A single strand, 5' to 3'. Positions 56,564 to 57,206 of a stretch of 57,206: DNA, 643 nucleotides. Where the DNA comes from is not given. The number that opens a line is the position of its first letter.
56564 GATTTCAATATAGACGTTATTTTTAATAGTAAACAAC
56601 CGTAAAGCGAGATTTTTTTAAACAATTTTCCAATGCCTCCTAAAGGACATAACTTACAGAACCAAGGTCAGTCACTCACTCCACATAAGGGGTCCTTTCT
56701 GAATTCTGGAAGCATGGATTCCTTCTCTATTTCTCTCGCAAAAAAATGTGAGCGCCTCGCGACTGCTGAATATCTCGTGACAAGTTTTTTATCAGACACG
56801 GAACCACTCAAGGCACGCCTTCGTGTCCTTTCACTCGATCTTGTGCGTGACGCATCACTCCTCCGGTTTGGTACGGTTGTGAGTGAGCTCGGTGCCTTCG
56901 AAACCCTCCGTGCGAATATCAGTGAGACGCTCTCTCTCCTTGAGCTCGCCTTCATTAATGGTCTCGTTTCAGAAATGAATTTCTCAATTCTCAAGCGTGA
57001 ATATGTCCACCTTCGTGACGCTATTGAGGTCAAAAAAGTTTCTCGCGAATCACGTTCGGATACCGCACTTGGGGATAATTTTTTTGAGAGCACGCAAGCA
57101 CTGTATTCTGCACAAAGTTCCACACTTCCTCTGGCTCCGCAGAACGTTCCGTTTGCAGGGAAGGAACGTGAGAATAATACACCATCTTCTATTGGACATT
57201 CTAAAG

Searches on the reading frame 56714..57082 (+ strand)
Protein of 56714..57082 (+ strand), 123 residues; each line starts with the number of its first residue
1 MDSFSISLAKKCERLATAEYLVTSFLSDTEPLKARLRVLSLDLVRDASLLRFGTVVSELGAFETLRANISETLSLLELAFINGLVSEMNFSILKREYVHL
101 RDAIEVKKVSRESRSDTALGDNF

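Call 60: search_protein_representatives(protein=window:56714-57082:+)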
Query: 123 residues. Proteins with E-value up to 0.001 (for the whole library): 1441; up to 1e-10: 138; up to 1e-30: 11. The best 150 are listed.
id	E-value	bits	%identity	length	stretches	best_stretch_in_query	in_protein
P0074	3.0e-43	163.0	72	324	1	1-120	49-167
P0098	1.8e-42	160.6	67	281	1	2-123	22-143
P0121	3.9e-41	156.2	65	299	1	1-120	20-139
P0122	7.4e-41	155.3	69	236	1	3-123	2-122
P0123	3.5e-39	150.0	65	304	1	1-123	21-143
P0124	1.8e-38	147.7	66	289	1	3-123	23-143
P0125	6.0e-38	146.0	69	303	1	7-123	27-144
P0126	3.1e-34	134.1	60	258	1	2-123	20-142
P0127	2.1e-33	131.4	57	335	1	2-123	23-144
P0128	2.7e-32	127.8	58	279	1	2-123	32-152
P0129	7.9e-32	126.3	55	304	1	3-123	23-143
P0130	1.2e-19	87.2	63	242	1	45-123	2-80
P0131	1.3e-17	80.7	39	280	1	5-109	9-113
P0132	1.7e-17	80.3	46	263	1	3-110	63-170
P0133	4.8e-17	78.8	36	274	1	7-113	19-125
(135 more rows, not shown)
